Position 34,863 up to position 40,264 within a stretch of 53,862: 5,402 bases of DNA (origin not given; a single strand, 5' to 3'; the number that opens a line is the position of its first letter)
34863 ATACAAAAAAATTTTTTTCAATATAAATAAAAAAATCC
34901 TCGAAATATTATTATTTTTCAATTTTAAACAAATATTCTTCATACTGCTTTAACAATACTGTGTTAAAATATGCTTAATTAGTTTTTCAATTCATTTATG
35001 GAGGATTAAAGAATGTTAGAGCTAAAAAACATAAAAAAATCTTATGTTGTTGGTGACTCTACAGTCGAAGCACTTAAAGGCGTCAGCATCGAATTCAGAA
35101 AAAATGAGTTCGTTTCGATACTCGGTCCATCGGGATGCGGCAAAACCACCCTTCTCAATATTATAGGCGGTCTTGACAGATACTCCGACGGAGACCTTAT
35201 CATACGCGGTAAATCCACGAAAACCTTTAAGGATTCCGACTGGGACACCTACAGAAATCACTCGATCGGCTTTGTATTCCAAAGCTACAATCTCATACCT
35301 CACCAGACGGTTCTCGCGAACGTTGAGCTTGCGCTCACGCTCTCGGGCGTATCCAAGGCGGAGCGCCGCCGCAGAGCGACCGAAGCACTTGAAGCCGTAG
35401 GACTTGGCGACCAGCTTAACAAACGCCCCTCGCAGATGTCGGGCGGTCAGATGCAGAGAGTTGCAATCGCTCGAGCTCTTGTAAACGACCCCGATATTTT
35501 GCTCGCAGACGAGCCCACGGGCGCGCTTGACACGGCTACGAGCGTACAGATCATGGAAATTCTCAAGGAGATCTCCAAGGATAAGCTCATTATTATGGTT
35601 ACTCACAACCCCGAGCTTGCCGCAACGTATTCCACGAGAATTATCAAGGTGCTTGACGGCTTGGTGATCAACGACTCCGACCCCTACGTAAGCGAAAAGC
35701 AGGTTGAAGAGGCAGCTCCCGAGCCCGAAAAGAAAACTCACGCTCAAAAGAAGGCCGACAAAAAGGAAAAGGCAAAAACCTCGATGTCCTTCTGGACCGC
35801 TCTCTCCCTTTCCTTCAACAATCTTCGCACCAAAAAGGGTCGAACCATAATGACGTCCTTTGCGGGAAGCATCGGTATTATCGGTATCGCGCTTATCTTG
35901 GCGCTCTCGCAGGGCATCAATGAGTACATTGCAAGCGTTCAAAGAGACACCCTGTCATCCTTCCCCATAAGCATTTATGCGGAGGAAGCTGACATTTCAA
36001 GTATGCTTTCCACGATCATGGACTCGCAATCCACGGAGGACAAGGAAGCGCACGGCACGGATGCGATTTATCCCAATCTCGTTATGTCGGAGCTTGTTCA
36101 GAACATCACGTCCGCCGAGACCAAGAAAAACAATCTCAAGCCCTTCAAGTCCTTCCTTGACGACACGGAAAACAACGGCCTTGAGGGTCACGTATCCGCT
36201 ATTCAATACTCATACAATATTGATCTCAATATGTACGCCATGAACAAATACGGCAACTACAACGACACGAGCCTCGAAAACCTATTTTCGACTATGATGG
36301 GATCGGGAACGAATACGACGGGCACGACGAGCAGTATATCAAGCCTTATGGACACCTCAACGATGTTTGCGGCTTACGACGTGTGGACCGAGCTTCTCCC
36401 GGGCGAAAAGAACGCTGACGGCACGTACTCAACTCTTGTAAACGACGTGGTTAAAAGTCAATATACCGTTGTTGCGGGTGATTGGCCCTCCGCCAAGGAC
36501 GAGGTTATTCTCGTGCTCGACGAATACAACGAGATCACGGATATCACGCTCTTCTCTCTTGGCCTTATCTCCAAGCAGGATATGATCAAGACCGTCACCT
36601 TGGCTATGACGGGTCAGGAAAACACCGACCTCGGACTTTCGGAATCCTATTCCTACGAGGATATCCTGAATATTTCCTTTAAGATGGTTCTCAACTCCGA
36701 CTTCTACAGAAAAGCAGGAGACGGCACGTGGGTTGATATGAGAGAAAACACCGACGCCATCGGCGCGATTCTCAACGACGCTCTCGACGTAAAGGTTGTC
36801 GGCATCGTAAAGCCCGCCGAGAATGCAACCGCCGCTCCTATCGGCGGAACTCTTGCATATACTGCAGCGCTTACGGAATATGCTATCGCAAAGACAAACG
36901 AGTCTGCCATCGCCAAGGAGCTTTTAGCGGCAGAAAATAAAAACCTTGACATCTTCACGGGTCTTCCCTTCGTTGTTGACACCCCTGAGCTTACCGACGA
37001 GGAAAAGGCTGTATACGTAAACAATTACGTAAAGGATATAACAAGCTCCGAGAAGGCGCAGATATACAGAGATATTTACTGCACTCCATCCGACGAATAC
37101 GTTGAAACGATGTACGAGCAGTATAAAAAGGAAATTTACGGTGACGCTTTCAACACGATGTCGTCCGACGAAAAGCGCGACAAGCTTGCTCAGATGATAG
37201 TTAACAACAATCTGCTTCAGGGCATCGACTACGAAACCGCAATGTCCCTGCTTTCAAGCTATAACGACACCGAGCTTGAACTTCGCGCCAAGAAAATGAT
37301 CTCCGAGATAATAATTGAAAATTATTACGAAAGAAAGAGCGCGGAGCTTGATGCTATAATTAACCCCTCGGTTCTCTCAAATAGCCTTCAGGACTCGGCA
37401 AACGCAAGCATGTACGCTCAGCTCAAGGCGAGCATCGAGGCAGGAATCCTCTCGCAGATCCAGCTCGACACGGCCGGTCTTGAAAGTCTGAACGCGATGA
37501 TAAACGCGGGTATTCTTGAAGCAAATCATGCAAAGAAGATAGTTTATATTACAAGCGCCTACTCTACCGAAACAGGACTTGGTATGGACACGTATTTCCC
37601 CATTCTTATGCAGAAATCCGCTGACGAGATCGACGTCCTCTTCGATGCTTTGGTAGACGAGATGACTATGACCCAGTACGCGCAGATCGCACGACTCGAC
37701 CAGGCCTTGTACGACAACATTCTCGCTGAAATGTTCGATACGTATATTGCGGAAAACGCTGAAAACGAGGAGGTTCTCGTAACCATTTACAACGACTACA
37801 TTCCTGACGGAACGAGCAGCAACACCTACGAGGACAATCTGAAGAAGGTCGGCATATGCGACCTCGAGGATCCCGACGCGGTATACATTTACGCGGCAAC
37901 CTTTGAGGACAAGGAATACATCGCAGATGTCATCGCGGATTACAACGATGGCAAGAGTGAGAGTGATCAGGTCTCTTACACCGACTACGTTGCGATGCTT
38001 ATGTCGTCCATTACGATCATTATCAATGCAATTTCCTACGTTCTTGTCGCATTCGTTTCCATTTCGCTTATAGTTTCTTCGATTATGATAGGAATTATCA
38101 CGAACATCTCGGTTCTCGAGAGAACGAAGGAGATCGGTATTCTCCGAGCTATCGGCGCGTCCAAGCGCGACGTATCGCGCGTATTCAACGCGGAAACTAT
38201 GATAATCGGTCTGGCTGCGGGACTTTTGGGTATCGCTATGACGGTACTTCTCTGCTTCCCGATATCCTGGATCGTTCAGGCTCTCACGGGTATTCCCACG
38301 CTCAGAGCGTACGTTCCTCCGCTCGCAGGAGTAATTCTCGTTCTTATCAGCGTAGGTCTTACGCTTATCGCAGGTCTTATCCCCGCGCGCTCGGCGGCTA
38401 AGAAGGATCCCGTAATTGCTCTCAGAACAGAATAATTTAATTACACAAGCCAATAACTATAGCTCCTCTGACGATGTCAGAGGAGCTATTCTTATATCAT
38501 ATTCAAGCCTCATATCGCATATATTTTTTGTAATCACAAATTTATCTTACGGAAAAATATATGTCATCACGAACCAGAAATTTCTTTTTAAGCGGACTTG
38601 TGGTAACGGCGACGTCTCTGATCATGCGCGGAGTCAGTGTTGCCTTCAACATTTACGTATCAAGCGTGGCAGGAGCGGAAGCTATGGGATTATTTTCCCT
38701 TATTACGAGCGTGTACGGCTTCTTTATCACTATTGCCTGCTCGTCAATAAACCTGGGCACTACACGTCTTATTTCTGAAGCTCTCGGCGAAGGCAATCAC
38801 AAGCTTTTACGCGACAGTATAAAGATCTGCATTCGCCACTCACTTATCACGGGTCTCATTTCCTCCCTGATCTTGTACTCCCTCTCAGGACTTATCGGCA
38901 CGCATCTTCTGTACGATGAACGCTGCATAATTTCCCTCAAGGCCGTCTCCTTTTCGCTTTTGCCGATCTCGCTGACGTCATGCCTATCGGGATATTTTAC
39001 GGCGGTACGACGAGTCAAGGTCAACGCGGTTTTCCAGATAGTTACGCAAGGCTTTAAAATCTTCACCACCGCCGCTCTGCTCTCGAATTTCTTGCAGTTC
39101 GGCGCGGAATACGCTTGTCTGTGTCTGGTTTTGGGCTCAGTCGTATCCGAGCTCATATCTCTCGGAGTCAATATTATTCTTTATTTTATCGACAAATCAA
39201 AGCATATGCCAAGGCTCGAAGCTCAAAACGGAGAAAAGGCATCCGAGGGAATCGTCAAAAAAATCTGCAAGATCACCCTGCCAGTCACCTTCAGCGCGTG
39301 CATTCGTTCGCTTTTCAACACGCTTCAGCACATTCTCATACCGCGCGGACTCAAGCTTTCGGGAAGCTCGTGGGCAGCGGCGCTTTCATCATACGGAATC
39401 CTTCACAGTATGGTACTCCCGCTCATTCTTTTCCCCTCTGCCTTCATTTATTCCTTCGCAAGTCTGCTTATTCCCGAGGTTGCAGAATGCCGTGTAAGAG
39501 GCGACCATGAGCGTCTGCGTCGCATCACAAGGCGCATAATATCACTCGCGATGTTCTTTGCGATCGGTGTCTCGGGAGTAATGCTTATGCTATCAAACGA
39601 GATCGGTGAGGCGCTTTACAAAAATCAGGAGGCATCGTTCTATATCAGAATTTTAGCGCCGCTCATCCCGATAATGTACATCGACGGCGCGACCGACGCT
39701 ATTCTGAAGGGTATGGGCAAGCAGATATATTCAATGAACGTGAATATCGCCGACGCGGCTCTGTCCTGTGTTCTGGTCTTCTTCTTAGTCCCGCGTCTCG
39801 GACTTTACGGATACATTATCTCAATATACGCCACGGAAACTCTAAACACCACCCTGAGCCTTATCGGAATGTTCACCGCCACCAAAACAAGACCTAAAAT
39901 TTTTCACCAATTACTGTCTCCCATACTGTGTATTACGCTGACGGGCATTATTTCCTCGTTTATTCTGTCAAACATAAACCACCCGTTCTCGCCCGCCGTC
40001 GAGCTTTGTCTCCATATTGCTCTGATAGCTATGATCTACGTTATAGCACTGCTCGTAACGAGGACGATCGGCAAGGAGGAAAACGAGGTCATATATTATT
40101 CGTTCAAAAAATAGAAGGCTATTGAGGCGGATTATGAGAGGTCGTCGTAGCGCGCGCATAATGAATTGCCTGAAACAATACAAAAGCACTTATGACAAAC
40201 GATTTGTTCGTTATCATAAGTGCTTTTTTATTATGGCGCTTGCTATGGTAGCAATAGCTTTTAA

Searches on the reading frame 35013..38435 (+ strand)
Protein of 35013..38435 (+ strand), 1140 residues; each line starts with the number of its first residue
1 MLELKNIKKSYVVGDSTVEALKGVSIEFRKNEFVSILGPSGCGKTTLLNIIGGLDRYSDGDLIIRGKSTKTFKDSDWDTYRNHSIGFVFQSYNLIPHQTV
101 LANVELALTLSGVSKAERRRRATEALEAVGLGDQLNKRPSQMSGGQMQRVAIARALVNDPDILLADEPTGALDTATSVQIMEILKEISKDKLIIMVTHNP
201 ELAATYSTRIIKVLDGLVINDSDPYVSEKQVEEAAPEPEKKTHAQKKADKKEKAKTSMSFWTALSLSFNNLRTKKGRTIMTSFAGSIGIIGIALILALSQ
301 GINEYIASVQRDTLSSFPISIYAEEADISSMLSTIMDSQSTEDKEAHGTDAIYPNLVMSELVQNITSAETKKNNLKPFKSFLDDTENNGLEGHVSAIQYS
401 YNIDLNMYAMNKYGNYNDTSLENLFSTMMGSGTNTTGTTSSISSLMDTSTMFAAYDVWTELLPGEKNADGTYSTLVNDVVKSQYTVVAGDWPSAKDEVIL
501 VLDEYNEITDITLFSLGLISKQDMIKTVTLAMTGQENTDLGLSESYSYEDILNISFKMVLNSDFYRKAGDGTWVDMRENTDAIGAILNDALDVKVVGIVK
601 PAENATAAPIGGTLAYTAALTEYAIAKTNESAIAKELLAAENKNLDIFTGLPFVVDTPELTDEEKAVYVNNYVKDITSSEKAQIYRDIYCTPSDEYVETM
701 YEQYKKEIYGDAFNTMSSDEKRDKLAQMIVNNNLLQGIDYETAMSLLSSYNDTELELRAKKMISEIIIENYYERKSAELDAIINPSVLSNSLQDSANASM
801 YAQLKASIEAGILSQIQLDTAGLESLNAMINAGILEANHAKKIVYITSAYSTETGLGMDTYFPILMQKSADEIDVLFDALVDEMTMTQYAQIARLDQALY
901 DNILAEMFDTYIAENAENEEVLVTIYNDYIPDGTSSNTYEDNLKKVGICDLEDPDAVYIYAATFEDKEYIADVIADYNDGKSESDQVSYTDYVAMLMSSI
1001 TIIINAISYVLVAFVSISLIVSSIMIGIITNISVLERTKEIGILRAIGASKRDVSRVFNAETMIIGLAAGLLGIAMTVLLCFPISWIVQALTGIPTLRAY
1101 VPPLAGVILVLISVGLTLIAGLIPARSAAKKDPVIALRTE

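Call 31: search_protein_families(library=pfam, proteins=[window:35013-38435:+], max_evalue=0.001)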
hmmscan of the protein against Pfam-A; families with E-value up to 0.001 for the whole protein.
window:35013-38435:+ (1140 aa): 4 families
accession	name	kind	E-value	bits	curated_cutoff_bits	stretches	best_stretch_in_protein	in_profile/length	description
PF00005.33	ABC_tran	-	5.1e-34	118.2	25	1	21-169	1-136/137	ABC transporter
PF02687.27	FtsX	-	6.4e-16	58.9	25.5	1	1013-1133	2-120/120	FtsX-like permease C-terminal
PF13304.12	AAA_21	-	5.9e-06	27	27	0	138-202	234-302/304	AAA domain, putative AbiEii toxin, Type IV TA system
PF02463.25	SMC_N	-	0.00012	22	40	0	25-206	19-205/220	RecF/RecN/SMC N terminal domain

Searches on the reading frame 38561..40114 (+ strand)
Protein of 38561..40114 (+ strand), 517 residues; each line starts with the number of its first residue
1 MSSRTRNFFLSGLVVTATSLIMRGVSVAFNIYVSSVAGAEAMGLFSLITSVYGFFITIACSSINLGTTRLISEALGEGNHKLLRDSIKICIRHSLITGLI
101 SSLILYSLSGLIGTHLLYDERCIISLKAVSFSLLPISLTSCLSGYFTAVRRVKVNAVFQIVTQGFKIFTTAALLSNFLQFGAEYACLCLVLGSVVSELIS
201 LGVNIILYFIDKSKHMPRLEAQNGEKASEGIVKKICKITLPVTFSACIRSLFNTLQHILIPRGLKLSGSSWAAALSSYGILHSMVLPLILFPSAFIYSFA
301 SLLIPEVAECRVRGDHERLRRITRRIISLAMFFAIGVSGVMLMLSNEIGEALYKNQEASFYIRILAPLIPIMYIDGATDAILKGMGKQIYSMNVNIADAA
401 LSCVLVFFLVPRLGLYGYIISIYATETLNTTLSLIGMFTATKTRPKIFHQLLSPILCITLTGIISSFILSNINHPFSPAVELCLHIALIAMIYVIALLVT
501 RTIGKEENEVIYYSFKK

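Call 31: search_protein_families(library=pfam, proteins=[window:38561-40114:+], max_evalue=0.001)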
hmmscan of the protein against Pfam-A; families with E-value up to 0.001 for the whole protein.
window:38561-40114:+ (517 aa): 3 families
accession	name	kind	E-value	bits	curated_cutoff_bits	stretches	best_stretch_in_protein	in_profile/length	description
PF01554.23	MatE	-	7.2e-16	58.7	24.9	2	17-168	4-157/161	MatE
PF01943.22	Polysacc_synt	-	2.3e-14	54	28.2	1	13-296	6-259/274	Polysaccharide biosynthesis protein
PF03023.19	MurJ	-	4.6e-07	29.3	27.4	1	292-355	245-309/451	Lipid II flippase MurJ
